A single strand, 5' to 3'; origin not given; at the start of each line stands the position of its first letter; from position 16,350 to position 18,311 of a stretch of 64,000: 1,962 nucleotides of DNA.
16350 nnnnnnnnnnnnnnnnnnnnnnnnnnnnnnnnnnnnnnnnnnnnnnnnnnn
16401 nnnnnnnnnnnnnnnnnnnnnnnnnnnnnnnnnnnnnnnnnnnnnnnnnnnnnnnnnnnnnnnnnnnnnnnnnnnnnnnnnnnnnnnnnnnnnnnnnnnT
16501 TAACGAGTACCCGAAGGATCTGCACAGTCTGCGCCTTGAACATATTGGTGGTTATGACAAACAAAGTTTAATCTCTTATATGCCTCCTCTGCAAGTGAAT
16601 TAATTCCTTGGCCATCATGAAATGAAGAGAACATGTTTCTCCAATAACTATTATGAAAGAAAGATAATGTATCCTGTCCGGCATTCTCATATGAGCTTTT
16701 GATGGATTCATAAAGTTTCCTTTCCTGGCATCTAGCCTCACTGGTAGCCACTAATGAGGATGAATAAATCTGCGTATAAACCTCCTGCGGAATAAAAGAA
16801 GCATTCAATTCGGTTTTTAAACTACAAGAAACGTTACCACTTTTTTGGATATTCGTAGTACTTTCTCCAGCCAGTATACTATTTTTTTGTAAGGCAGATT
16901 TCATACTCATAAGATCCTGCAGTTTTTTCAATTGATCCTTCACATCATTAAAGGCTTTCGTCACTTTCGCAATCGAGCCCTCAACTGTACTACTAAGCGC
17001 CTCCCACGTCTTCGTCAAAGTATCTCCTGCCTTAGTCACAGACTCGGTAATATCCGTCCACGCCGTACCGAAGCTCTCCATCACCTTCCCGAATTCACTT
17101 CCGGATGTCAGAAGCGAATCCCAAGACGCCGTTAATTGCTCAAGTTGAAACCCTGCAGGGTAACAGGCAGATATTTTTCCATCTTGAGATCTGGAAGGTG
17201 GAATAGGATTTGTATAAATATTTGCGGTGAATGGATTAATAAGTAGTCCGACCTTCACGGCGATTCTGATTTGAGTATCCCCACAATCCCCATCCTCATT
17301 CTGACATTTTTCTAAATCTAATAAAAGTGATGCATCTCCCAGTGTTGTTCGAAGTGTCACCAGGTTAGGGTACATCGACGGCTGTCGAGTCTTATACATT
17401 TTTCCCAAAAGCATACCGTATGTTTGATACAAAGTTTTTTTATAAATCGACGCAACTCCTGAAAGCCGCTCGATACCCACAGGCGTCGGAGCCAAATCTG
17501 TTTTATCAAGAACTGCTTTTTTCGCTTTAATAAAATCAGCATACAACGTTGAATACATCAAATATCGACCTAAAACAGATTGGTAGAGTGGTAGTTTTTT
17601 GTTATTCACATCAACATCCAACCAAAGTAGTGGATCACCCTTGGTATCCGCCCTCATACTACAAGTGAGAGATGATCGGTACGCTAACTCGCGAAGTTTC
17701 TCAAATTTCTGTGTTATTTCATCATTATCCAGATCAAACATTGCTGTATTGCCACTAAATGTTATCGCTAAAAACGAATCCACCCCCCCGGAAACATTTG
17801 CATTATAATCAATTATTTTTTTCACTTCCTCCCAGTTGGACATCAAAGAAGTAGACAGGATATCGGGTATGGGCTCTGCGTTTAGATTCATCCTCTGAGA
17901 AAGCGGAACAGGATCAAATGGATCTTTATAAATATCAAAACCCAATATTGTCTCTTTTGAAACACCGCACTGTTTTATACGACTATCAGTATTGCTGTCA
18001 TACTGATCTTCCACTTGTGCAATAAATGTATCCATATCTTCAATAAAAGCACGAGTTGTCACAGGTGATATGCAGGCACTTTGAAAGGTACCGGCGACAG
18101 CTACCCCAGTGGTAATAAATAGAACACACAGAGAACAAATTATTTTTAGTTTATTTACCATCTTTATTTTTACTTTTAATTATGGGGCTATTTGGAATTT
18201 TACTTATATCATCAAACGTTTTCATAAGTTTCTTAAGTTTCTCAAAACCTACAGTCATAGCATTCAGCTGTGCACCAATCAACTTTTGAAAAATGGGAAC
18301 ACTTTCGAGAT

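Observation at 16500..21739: Four translationally coupled orphan secreted proteins (204/408/584/553 aa): candidate subunits of an undescribed extracellular apparatus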

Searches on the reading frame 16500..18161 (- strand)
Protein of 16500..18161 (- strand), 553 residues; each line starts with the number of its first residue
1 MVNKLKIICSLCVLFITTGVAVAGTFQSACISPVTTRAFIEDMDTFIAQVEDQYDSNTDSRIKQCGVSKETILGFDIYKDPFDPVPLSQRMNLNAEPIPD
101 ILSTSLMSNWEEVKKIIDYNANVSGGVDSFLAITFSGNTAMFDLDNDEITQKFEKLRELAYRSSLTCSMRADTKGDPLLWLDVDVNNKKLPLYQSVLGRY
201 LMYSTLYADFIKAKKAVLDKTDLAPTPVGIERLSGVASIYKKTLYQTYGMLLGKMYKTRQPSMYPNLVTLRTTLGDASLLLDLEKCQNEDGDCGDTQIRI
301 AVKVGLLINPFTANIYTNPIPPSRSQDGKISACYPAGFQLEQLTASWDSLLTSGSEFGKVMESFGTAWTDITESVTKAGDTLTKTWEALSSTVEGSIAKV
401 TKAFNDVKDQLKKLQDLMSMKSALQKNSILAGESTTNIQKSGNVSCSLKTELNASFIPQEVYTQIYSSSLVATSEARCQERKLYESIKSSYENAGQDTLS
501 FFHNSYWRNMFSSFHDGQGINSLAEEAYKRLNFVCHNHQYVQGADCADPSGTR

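Call 5: search_protein_families(library=pfam, proteins=[window:16500-18161:-], max_evalue=1)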
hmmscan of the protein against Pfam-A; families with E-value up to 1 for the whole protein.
window:16500-18161:- (553 aa): 8 families
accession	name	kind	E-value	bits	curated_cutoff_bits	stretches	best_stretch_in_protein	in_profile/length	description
PF15934.10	Yuri_gagarin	-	0.043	14.1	28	1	364-483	32-152/234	Yuri gagarin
PF07464.16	ApoLp-III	-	0.069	13.7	36.3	1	367-416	41-90/146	Apolipophorin-III precursor (apoLp-III)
PF19903.4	DUF6376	-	0.073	13.8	27.3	1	114-159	64-109/116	Family of unknown function (DUF6376)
PF09712.15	PHA_synth_III_E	-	0.085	12.6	25.7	1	347-420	53-122/311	Poly(R)-hydroxyalkanoic acid synthase subunit (PHA_synth_III_E)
PF13729.12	TraF_2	-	0.09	12.4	25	1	356-421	17-80/264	F plasmid transfer operon, TraF, protein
PF06103.16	DUF948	-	0.11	13.2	37.2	1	372-419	28-75/89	Bacterial protein of unknown function (DUF948)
PF21728.3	PADR1_N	-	0.2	12.5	25.7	1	396-437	7-48/60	PADR1, N-terminal helical domain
PF08718.16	GLTP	-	0.33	11.6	25.6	0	370-512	8-129/147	Glycolipid transfer protein (GLTP)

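Call 7: search_protein_families(library=ncbifam, proteins=[window:16500-18161:-], max_evalue=1)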
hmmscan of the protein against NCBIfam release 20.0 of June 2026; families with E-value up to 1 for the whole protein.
window:16500-18161:- (553 aa): 2 families
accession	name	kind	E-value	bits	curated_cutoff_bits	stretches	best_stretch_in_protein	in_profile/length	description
NF047497.1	HK_LIC_12097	equivalog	0.067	11.9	500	1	366-468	219-320/367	LIC_12097 family sensor histidine kinase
TIGR04527.1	mycoplas_twoTM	subfamily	0.47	10.1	125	1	358-458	28-132/248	MG_279/MG_280 family protein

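Call 8: search_protein_families(library=phrogs, proteins=[window:16500-18161:-], max_evalue=0.1)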
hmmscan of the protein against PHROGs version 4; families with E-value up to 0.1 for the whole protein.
window:16500-18161:- (553 aa): 6 families
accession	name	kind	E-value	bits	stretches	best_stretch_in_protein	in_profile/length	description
phrog_58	-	tail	0.01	15.1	1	353-443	297-379/1544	tail length tape measure protein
phrog_167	-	tail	0.037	12.7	1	356-423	885-953/1555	tail length tape measure protein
phrog_9427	-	head and packaging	0.046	13.9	1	348-452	330-434/453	head maturation protease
phrog_17020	-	unknown function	0.057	13.6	0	355-413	150-206/353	-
phrog_1538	-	tail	0.069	12.8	1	342-420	166-286/811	tail length tape measure protein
phrog_3336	-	tail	0.077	12.5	0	352-530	371-570/1051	tail length tape measure protein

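Call 10: find_homologous_proteins(query=window:16500-18161:-, max_evalue=0.001)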
Query window:16500-18161:- (553 aa): 2 proteins with E <= 0.001 among 8000 candidates.
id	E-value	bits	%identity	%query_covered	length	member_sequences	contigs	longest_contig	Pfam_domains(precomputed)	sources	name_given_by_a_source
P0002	0.0e+0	1249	100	100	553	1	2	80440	-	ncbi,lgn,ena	-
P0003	3.3e-191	655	54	99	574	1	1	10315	-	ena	-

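Call 11: find_encoding_contigs(protein=P0003, flank=10000, max_places=5)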
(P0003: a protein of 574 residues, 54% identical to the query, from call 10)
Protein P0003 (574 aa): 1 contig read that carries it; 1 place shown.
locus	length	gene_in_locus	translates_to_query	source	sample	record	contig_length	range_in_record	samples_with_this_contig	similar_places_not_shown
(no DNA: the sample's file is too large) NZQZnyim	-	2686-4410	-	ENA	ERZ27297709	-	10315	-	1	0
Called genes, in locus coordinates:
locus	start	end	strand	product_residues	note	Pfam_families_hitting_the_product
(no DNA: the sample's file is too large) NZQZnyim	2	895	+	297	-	?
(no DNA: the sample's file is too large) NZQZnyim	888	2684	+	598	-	-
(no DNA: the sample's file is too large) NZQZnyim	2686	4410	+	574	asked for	-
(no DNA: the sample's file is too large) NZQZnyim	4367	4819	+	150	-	-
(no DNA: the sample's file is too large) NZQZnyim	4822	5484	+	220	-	PF01863:YgjP-like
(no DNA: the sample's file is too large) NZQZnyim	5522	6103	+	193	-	PF03193:RsgA_GTPase (weak), PF01926:MMR_HSR1, PF02421:FeoB_N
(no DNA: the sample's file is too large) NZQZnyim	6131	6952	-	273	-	-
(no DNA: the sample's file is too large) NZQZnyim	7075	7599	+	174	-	PF11611:DUF4352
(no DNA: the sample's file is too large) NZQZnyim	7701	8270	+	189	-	PF00565:SNase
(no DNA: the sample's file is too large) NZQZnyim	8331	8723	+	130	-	PF08327:AHSA1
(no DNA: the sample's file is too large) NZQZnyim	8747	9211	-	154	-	PF10116:Host_attach, PF18856:baeRF_family12 (weak)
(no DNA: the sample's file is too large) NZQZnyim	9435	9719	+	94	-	PF00076:RRM_1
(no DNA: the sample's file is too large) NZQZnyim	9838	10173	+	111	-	PF03819:MazG (weak), PF12643:MazG-like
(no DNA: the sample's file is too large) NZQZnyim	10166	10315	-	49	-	?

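Call 12: find_encoding_contigs(protein=P0002, flank=10000, max_places=5)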
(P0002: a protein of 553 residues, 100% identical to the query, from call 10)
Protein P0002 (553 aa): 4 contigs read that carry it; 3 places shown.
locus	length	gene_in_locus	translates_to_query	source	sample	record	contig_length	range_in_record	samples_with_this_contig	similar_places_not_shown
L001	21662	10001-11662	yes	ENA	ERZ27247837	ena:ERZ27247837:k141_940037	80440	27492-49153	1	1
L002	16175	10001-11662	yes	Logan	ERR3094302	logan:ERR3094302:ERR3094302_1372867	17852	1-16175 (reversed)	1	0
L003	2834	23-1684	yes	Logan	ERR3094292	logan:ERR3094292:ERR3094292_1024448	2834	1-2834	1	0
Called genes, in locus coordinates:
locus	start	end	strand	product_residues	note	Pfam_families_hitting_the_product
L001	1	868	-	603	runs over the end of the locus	PF00999:Na_H_Exchanger, PF02254:TrkA_N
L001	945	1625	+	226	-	-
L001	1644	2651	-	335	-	PF21088:MS_channel_1st, PF00924:MS_channel_2nd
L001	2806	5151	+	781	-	PF00395:SLH, PF03330:DPBB_1, PF00188:CAP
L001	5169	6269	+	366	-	-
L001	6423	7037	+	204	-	-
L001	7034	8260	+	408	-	-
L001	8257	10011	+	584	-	-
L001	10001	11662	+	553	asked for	-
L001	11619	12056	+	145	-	-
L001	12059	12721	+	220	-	PF01863:YgjP-like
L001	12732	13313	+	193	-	PF03193:RsgA_GTPase (weak), PF01926:MMR_HSR1, PF02421:FeoB_N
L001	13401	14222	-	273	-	-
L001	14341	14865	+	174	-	PF11611:DUF4352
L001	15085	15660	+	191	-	PF00565:SNase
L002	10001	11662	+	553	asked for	-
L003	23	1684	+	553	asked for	-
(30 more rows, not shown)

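Call 14: find_related_loci(query=A1, collection=genome_contigs, flank=10000)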
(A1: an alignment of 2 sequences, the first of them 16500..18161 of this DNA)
Query A1 (553 aa) in genome_contigs; peptide patterns used: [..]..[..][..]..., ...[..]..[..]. (x = any residue, [..] = any of these).
267 stretches matched a pattern, but none encodes a relative of the query by tblastn (E <= 1e-3).

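Call 30: search_solved_structures(query=window:16500-18161:-, max_evalue=1)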
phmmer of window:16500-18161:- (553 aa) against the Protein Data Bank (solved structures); distinct sequences matched with E-value up to 1: 3.
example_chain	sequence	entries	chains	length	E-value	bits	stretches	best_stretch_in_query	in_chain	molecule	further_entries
5zuv_A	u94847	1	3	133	0.11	14.4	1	361-461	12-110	Spike glycoprotein,Spike glycoprotein,inhibitor EK1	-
5yl9_A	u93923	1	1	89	0.63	11.9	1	361-417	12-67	Spike glycoprotein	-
3ife_A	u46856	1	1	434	0.94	11.3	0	482-545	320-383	Peptidase T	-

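Call 57: search_solved_structures(query=A2, max_evalue=5)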
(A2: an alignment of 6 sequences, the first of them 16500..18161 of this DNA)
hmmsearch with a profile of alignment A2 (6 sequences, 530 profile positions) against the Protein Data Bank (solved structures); distinct sequences matched with E-value up to 5: 10.
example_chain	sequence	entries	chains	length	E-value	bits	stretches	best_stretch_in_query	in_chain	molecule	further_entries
7w75_A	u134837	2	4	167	0.18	13.5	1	284-374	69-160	Ubiquitin-conjugating enzyme E2 2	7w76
5yl9_A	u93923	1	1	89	0.34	12.6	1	337-398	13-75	Spike glycoprotein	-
4r62_A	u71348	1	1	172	0.62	11.7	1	284-372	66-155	Ubiquitin-conjugating enzyme E2 2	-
7mey_B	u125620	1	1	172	0.63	11.7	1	284-372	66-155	Ubiquitin-conjugating enzyme E2 2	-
8gl3_A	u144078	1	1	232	0.72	11.5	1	312-366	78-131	pRLB-519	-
5zuv_A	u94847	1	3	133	0.97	11.1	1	337-398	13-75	Spike glycoprotein,Spike glycoprotein,inhibitor EK1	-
5zhy_A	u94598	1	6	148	1.1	10.9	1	337-397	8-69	Spike glycoprotein, Spike glycoprotein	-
1ayz_A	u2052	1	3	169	1.1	10.9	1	284-371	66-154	UBIQUITIN-CONJUGATING ENZYME RAD6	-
8gm3_A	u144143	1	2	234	1.4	10.6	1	252-353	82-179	Hemophilin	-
8i9t_Cz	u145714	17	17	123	2.2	9.9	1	386-478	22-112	rRNA-processing protein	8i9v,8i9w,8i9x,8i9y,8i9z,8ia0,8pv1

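Call 105: predict_structure(alignment_id=A13)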
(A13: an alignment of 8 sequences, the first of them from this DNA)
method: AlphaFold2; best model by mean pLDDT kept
length: 530 residues; sequences in the alignment: 8
mean_pLDDT: 49.4   pTM: 0.48
mean pLDDT of the five models: 49.4, 48.3, 42.4, 41.4, 41.3
residues with pLDDT >= 90: 9; 70-90: 94; 50-70: 88; < 50: 339
segments of 3 or more residues with pLDDT < 50: 1-6, 49-52, 64-121, 252-283, 295-360, 365-381, 383-385, 387-530
pLDDT, mean of each block of 10 residues (from residue 1): 45 86 90 82 61 58 48 37 41 39 35 37 71 79 66 70 67 83 73 63 52 73 76 60 54 47 45 42 63 47 35 33 35 36 40 43 43 42 46 41 31 24 24 27 35 44 43 37 34 32 39 35 32
secondary structure, 60 per line:
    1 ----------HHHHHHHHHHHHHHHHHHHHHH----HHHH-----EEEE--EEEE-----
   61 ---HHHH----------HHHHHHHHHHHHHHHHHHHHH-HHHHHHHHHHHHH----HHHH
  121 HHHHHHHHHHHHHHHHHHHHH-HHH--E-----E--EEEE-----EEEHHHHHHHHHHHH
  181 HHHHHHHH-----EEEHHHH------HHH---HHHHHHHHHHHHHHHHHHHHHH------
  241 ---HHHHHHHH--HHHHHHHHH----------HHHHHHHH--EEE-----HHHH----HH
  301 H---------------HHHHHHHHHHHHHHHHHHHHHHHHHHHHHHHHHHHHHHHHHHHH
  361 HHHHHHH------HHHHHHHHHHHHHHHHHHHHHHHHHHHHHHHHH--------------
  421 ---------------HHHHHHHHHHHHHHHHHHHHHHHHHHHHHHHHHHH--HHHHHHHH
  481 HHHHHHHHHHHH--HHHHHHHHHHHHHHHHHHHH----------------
elements in order: H11-32 H37-40 E46-49 E52-55 H64-67 H78-98 H100-112 H117-141 E157-160 E166-168 H169-188 E194-196 H197-200 H213-234 H244-251 H254-262 H273-280 E283-285 H291-294 H317-367 H374-406 H436-470 H473-492 H495-514

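Call 107: fold_search(model_id=the predicted structure, library=pdb)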
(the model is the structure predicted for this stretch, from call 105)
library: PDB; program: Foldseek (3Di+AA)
matches with E <= 10: 82; with E <= 0.001: 0
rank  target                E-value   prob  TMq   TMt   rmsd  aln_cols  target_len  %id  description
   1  8d9o                  1.4e+00  0.57  0.18  0.36  11.1       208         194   10  De Novo Photosynthetic Reaction Center Protein in Apo-State (released 2022-09-28)
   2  9g3g_B                1.4e+00  0.07  0.12  0.15  25.3       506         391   10  Cryo-EM structure of SbmA in the inward-facing-occluded conformation in lipid nanodiscs (released 2025-07-23)
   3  4e40                  2.0e+00  0.12  0.09  0.18  23.4       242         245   12  The haptoglobin-hemoglobin receptor of Trypanosoma congolense (released 2013-01-16)
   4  8sx8                  2.2e+00  0.06  0.12  0.07  24.6       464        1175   10  Bovine multidrug resistance protein 4 (MRP4) bound to prostaglandin E1 in MSP lipid nanodisc (released 2024-01-17)
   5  8p4y                  2.6e+00  0.11  0.11  0.22  18.9       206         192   12  Coiled-coil protein origami triangle (released 2023-08-02)
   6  8i21_A                2.6e+00  0.07  0.07  0.13  32.3       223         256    9  Cryo-EM structure of 6-subunit Smc5/6 arm region (released 2024-06-26)
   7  6z6o_D                3.0e+00  0.07  0.09  0.08  47.6       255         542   12  HDAC-TC (released 2021-02-17)
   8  4u5a_D                3.1e+00  0.15  0.12  0.29  14.4       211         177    8  Sporozoite Protein for Cell Traversal (released 2014-12-24)
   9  7aal_A                3.4e+00  0.08  0.14  0.24  36.4       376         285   11  Crystal structure of the F-BAR domain of PSTIPIP1, G258A mutant (released 2022-02-23)
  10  7aan_B                3.6e+00  0.08  0.14  0.23  36.3       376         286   11  Crystal structure of the F-BAR domain of PSTIPIP1 (released 2022-02-23)
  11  6e6a_A                3.7e+00  0.20  0.13  0.35  14.7       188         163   11  Triclinic crystal form of IncA G144A point mutant (released 2019-07-10)
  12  3m3w_A                3.7e+00  0.11  0.12  0.20  35.6       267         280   10  Crystal structure of mouse PACSIN3 BAR domain mutant (released 2011-03-16)
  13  7aam_B                3.9e+00  0.06  0.11  0.19  31.8       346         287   13  Crystal structure of the F-BAR domain of PSTIPIP1 bound to the CTH domain of the phosphatase LYP (released 2022-02-23)
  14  6rah_A                4.3e+00  0.03  0.09  0.08  27.9       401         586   13  Heterodimeric ABC exporter TmrAB in ATP-bound outward-facing open conformation (released 2019-07-31)
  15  8sxb                  4.3e+00  0.02  0.09  0.05  25.3       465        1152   10  Bovine multidrug resistance protein 4 (MRP4) bound to prostaglandin E2 in MSP lipid nanodisc (released 2024-01-17)
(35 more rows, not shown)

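Call 124: search_protein_families(library=pfam, alignment_id=A13, max_evalue=0.1)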
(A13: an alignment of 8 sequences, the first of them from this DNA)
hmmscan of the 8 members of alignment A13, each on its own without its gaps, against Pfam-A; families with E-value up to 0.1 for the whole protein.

A. member 1, seq(530 aa): 6 families
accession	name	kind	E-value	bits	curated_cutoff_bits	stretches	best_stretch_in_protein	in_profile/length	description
PF15934.10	Yuri_gagarin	-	0.04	14.2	28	1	341-460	32-152/234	Yuri gagarin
PF06103.16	DUF948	-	0.053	14.1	37.2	0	349-396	28-75/89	Bacterial protein of unknown function (DUF948)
PF07464.16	ApoLp-III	-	0.064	13.8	36.3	0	344-393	41-90/146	Apolipophorin-III precursor (apoLp-III)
PF19903.4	DUF6376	-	0.067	13.9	27.3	0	91-136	64-109/116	Family of unknown function (DUF6376)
PF09712.15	PHA_synth_III_E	-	0.079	12.7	25.7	0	324-397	53-122/311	Poly(R)-hydroxyalkanoic acid synthase subunit (PHA_synth_III_E)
PF13729.12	TraF_2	-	0.089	12.4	25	0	333-398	17-80/264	F plasmid transfer operon, TraF, protein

B. families by the number of members that match (of 8 scanned): 11 families
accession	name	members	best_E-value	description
PF13729.12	TraF_2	2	0.01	F plasmid transfer operon, TraF, protein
PF19903.4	DUF6376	2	0.044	Family of unknown function (DUF6376)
PF16753.10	Tipalpha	1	0.021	TNF-alpha-Inducing protein of Helicobacter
PF04513.17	Baculo_PEP_C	1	0.03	Baculovirus polyhedron envelope protein, PEP, C terminus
PF15934.10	Yuri_gagarin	1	0.04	Yuri gagarin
PF06103.16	DUF948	1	0.053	Bacterial protein of unknown function (DUF948)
PF10906.13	Mrx7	1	0.063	MIOREX complex component 7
PF07464.16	ApoLp-III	1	0.064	Apolipophorin-III precursor (apoLp-III)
PF23805.1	DUF7180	1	0.076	Family of unknown function (DUF7180)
PF09712.15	PHA_synth_III_E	1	0.079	Poly(R)-hydroxyalkanoic acid synthase subunit (PHA_synth_III_E)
PF13801.11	Metal_resist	1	0.093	Heavy-metal resistance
